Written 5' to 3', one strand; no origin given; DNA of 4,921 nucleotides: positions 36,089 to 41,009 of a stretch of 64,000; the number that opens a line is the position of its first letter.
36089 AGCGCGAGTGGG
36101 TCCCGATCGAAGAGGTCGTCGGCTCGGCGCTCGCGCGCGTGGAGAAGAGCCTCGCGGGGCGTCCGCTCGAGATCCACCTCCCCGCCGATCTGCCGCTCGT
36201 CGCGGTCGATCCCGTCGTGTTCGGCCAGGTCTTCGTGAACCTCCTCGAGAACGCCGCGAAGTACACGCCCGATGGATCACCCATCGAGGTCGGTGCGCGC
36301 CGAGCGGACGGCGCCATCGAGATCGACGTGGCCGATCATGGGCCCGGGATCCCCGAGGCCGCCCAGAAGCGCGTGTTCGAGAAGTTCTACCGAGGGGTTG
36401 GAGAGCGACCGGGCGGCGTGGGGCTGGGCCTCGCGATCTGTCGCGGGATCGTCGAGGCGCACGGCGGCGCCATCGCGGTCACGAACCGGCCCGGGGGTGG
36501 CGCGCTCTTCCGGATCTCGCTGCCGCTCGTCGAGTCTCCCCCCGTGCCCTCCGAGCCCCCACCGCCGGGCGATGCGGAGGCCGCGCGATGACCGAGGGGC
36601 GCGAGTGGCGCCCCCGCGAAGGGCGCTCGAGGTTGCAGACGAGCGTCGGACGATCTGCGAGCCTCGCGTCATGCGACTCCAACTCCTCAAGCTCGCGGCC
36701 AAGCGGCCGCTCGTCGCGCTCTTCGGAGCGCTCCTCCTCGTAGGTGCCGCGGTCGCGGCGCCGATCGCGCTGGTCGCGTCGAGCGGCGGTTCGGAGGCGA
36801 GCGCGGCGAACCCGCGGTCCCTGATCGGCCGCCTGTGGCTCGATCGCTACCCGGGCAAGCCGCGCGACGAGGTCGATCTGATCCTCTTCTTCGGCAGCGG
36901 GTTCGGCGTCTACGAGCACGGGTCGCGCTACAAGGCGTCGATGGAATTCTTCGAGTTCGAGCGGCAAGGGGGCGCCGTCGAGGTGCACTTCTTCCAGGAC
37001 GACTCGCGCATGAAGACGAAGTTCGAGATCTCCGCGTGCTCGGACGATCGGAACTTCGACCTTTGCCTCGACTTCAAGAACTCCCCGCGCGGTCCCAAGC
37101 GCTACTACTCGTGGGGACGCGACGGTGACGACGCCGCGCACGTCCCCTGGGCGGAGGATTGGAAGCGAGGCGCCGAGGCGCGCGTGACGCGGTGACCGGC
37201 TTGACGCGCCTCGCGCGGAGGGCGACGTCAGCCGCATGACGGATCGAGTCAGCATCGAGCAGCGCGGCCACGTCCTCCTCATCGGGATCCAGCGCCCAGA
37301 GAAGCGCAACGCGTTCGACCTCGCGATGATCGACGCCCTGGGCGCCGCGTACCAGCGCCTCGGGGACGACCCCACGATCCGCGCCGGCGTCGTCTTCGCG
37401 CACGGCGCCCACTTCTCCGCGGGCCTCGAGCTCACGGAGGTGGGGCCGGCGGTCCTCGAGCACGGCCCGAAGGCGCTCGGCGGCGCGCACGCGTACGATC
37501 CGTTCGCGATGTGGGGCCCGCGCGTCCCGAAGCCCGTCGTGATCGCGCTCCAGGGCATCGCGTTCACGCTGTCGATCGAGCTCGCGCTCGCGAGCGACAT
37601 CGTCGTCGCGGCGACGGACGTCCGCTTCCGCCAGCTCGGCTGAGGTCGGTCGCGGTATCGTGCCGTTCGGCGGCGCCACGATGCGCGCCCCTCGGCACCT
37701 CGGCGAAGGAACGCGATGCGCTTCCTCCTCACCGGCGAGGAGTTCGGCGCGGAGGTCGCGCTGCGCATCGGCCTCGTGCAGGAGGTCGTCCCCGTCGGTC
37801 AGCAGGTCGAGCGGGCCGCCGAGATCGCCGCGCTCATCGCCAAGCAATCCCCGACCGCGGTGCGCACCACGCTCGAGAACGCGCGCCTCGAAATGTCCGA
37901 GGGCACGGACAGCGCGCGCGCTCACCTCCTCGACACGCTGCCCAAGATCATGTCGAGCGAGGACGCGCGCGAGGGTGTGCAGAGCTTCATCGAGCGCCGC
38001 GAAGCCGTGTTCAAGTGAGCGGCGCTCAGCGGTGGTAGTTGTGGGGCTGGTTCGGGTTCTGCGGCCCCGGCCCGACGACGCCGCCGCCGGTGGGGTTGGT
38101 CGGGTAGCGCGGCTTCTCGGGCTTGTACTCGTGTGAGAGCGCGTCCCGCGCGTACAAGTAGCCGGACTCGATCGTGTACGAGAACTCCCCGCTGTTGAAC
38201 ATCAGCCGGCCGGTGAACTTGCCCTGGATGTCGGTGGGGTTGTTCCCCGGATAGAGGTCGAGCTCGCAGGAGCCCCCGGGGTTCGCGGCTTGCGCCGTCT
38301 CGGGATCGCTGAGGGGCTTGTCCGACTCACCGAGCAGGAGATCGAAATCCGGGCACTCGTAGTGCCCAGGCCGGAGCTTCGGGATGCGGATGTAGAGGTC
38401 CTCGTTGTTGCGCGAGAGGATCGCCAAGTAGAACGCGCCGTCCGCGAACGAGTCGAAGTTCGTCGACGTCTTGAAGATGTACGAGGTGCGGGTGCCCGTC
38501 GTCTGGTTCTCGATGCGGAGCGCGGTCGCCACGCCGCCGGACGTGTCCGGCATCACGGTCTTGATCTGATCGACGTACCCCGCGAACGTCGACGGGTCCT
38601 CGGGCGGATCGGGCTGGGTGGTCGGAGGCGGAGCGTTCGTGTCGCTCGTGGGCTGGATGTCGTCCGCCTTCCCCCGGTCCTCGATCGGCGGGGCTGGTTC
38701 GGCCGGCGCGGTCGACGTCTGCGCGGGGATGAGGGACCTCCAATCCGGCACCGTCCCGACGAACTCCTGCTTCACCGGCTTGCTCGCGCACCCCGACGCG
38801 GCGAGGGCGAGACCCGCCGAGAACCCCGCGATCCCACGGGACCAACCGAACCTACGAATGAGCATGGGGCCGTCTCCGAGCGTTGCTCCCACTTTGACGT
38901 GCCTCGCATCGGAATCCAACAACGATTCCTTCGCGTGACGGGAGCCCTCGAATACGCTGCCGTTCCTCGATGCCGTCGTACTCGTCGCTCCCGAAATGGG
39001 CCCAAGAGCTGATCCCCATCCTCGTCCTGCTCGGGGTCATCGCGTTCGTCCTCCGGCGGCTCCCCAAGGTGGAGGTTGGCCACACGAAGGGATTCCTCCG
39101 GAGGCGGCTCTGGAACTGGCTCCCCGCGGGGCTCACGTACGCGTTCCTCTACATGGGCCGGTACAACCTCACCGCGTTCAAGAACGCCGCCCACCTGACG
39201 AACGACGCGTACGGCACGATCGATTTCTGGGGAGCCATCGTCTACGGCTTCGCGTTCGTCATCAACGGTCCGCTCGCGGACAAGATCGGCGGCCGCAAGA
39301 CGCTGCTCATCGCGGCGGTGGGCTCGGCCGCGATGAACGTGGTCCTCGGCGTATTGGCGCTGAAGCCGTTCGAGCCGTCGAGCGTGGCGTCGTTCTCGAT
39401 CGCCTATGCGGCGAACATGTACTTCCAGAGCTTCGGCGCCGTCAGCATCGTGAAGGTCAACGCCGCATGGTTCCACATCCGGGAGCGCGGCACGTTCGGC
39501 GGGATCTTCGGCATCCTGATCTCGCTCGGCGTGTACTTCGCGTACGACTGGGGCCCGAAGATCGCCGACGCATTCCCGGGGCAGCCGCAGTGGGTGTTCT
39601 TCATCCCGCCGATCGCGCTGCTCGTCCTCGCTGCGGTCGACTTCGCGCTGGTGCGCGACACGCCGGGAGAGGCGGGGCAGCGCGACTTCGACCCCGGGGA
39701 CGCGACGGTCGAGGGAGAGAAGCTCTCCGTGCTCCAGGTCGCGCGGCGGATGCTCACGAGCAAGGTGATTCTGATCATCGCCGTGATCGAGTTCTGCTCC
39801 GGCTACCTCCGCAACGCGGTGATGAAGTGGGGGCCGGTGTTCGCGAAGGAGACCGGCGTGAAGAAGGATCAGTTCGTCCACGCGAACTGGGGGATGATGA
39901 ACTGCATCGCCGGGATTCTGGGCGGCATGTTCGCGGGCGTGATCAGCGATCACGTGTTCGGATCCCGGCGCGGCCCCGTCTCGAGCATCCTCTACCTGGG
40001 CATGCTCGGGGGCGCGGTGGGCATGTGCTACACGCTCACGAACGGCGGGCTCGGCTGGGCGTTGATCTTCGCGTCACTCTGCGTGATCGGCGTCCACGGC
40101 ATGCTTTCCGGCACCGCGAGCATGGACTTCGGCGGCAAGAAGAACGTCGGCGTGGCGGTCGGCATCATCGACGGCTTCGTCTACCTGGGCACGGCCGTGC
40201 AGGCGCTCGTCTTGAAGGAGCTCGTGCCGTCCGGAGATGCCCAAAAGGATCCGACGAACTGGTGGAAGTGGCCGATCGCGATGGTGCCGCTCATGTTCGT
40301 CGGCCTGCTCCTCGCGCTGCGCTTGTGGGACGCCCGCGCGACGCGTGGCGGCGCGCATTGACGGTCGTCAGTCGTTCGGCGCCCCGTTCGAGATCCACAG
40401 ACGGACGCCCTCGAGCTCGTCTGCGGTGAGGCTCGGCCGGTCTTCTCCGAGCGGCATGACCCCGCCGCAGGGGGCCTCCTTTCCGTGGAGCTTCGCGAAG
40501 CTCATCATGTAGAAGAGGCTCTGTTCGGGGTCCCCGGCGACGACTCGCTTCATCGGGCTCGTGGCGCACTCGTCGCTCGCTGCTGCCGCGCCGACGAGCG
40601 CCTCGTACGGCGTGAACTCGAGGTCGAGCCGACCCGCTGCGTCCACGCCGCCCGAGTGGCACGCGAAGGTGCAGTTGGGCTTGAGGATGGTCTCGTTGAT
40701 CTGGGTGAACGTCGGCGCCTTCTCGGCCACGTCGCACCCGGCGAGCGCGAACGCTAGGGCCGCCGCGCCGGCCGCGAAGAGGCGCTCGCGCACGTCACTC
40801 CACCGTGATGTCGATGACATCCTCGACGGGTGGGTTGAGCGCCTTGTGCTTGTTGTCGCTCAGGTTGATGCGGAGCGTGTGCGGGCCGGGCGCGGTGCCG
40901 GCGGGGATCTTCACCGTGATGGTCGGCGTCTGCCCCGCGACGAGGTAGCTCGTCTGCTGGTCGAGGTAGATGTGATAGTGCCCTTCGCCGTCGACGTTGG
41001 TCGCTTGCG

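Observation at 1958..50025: Frame disruptions are frequent but clustered in a few genes and sit at homopolymers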

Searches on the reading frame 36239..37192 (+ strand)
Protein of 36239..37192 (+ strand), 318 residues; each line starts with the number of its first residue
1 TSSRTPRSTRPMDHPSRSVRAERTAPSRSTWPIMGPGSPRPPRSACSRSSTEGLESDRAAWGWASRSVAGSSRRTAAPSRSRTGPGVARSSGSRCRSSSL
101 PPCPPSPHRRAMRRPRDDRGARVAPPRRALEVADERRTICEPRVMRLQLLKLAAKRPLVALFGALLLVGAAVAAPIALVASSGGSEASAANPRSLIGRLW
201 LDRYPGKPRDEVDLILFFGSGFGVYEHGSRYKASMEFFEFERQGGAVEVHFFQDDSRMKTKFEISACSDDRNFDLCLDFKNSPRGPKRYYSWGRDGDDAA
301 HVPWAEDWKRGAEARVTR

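Call 9: search_protein_families(library=pfam, proteins=[window:36239-37192:+], max_evalue=0.001)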
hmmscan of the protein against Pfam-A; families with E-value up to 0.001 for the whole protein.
window:36239-37192:+ (318 aa): 0 families

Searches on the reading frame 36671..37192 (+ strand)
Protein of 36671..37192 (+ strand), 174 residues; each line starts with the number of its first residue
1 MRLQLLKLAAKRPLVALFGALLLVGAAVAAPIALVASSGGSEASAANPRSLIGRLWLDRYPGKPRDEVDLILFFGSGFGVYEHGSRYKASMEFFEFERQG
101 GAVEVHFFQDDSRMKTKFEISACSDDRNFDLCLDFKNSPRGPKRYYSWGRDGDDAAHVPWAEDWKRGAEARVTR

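Call 49: find_encoding_contigs(protein=window:36671-37192:+, flank=10000, max_places=5)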
Protein window:36671-37192:+ (174 aa): no gene with exactly this product is on record in the collection.

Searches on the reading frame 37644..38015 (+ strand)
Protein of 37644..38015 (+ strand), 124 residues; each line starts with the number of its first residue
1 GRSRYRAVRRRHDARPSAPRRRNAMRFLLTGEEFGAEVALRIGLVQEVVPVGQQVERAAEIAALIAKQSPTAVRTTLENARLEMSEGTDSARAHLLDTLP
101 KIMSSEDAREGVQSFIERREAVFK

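Call 9: search_protein_families(library=pfam, proteins=[window:37644-38015:+], max_evalue=0.001)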
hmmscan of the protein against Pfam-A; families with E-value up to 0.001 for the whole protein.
window:37644-38015:+ (124 aa): 1 family
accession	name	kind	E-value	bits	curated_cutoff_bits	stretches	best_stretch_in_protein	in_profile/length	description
PF00378.25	ECH_1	-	1.4e-15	57.8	27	1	22-124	147-249/251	Enoyl-CoA hydratase/isomerase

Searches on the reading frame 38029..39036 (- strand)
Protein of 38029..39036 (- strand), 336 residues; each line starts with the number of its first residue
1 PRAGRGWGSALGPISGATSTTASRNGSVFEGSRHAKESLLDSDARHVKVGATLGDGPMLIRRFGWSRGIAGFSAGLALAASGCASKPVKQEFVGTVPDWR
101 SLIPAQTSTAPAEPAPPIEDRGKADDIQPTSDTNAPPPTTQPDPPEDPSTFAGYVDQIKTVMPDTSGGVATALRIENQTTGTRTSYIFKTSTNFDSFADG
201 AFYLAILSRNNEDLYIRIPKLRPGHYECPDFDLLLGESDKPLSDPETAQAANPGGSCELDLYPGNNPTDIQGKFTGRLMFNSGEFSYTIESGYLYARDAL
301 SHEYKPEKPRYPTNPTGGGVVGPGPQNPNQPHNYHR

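Call 9: search_protein_families(library=pfam, proteins=[window:38029-39036:-], max_evalue=0.001)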
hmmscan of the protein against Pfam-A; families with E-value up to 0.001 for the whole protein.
window:38029-39036:- (336 aa): 0 families

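Call 50: find_encoding_contigs(protein=window:38029-38865:-, flank=10000, max_places=5)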
Protein window:38029-38865:- (279 aa): no gene with exactly this product is on record in the collection.

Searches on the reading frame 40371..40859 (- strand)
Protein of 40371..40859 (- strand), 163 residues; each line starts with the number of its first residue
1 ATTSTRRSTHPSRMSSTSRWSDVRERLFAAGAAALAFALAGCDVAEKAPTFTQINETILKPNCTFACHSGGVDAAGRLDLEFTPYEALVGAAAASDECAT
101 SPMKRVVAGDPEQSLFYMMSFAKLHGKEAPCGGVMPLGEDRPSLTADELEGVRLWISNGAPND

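Call 9: search_protein_families(library=pfam, proteins=[window:40371-40859:-], max_evalue=0.001)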
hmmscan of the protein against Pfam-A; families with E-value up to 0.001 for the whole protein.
window:40371-40859:- (163 aa): 0 families

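Call 87: find_encoding_contigs(protein=window:40371-40820:-, flank=10000, max_places=5)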
Protein window:40371-40820:- (150 aa): no gene with exactly this product is on record in the collection.
